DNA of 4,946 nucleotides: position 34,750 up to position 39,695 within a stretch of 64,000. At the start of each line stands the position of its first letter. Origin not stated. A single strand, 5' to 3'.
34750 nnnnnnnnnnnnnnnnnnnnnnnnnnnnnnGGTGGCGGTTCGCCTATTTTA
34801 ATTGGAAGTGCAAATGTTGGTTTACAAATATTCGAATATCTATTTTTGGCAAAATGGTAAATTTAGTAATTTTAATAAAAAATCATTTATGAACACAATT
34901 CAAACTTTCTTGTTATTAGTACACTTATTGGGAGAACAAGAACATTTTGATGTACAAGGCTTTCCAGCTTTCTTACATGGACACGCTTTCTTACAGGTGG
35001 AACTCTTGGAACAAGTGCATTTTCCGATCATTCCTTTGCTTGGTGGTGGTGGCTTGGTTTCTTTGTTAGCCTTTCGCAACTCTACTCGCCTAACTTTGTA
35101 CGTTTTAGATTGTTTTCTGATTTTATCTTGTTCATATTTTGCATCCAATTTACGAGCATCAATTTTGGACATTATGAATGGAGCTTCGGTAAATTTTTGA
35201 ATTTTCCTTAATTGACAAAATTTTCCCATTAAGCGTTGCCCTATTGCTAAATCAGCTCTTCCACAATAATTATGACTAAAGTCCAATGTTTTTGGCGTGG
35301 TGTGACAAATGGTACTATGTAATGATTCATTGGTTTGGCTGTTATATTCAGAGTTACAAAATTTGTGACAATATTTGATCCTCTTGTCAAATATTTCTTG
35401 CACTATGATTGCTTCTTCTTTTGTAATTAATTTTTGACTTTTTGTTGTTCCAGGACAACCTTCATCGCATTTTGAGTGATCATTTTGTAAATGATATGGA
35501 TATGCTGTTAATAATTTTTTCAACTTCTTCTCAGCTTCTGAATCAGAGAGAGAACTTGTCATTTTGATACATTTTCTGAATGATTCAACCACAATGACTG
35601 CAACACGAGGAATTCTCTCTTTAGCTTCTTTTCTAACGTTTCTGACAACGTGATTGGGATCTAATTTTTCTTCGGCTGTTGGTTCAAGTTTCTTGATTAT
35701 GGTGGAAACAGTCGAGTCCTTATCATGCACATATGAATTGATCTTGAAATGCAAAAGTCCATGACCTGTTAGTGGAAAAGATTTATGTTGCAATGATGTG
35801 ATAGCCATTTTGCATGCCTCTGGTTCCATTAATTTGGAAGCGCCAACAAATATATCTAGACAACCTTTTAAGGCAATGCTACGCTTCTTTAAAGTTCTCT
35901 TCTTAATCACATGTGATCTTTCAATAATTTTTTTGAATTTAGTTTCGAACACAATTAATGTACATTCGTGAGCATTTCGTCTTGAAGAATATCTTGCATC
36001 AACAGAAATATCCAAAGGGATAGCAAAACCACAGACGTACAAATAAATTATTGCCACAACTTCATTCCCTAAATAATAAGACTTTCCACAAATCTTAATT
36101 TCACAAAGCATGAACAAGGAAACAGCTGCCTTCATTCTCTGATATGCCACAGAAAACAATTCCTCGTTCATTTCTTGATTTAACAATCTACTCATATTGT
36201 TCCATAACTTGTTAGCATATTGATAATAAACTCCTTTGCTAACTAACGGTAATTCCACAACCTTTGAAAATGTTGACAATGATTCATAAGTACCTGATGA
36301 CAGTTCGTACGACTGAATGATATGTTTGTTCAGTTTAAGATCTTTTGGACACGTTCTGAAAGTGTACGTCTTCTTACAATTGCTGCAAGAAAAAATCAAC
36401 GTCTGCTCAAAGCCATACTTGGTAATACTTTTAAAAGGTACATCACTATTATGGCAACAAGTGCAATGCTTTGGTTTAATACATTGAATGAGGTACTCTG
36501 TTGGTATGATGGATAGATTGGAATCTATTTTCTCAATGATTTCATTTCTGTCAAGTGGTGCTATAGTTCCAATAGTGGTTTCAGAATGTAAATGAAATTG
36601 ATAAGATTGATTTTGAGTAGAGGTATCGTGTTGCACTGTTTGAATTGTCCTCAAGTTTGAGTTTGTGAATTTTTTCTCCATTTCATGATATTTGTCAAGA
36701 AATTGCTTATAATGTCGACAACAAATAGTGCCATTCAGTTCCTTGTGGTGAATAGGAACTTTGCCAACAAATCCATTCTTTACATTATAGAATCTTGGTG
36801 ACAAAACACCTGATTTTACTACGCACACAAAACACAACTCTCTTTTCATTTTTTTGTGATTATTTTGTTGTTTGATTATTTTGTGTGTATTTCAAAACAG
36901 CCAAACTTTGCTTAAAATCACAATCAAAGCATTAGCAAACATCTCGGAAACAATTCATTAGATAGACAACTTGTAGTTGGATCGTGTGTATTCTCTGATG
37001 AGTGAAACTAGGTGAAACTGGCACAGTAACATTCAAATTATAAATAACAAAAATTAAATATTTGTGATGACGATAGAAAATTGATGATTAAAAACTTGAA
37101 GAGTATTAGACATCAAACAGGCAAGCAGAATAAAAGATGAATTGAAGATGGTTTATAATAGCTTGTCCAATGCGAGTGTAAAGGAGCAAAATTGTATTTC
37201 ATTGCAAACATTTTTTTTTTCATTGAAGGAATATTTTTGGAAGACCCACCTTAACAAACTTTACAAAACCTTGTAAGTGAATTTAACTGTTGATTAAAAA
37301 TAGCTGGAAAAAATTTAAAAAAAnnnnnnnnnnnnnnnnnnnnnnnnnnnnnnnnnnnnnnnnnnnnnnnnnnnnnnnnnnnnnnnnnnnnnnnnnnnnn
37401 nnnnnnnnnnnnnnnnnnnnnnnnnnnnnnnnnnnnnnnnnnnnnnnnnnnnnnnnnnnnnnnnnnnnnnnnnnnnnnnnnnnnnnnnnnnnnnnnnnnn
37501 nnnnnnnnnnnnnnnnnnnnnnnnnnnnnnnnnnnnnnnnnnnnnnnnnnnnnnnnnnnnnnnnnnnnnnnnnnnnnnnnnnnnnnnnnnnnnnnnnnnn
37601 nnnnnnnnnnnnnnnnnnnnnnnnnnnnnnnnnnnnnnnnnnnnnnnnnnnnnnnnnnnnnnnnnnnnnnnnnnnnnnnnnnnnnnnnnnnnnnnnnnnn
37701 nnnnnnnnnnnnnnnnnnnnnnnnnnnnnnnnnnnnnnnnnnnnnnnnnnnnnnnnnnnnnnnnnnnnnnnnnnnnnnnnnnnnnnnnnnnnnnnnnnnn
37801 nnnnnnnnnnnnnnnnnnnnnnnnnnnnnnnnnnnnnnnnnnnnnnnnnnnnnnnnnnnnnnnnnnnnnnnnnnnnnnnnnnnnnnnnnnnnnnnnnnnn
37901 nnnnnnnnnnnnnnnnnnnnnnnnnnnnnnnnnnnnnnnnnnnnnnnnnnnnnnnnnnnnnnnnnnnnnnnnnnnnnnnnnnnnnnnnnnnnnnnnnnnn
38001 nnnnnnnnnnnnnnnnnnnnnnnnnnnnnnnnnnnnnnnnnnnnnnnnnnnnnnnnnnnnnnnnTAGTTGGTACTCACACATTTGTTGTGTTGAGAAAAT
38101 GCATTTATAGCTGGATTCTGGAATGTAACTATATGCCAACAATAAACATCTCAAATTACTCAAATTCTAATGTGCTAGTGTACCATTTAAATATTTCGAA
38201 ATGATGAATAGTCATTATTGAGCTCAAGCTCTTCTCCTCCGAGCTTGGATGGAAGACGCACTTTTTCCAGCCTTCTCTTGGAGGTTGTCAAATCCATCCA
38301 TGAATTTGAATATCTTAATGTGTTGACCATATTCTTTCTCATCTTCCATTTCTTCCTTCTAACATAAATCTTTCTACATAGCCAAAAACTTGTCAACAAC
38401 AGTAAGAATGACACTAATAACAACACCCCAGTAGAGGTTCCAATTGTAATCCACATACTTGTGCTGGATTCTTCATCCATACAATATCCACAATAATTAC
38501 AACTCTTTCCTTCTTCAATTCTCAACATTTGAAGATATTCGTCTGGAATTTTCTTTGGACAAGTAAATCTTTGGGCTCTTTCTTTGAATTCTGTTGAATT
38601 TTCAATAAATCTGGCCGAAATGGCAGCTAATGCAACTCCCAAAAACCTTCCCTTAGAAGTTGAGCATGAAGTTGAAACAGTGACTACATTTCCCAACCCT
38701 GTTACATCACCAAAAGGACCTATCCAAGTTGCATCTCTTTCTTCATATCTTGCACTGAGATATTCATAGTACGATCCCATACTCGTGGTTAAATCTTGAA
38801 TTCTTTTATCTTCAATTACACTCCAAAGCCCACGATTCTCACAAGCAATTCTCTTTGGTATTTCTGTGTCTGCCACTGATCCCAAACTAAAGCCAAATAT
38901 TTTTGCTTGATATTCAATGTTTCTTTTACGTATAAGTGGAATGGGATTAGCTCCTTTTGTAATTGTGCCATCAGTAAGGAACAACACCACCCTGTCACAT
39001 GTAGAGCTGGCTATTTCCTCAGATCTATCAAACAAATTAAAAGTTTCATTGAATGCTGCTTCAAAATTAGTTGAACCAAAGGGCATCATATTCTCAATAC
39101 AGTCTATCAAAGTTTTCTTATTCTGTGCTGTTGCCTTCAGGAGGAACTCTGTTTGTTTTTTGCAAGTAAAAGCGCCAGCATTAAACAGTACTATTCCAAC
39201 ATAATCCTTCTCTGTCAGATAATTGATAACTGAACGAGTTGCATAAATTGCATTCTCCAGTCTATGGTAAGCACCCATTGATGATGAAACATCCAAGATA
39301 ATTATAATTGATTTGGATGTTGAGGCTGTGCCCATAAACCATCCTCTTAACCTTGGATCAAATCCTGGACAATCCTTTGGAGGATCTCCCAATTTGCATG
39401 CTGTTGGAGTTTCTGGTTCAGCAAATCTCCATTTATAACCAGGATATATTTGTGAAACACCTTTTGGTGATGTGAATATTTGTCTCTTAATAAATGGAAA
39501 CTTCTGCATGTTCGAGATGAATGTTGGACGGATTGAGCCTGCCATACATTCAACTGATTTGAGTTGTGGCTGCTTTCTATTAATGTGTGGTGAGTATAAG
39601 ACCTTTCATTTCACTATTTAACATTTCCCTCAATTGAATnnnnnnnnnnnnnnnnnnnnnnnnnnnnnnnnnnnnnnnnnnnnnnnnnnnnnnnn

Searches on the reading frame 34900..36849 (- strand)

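Call 24: search_protein_families(library=pfam, proteins=[window:34900-36849:-], max_evalue=0.001)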
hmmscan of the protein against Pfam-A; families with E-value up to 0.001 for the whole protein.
window:34900-36849:- (649 aa): 1 family
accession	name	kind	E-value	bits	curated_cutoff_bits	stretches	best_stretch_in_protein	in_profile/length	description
PF20700.3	Mutator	-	1.3e-18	67.5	26.5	2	279-464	151-352/357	Mutator-like transposase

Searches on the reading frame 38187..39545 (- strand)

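Call 24: search_protein_families(library=pfam, proteins=[window:38187-39545:-], max_evalue=0.001)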
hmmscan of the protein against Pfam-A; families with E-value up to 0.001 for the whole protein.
window:38187-39545:- (452 aa): 3 families
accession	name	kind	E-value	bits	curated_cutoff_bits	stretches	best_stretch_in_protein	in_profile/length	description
PF13519.12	VWA_2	-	6.5e-12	46.5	27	1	80-193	1-106/107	von Willebrand factor type A domain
PF00092.34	VWA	-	1e-11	45.8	23.8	1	80-246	2-164/174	von Willebrand factor type A domain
PF13768.12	VWA_3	-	4.2e-05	24.1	27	1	79-239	2-151/155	von Willebrand factor type A domain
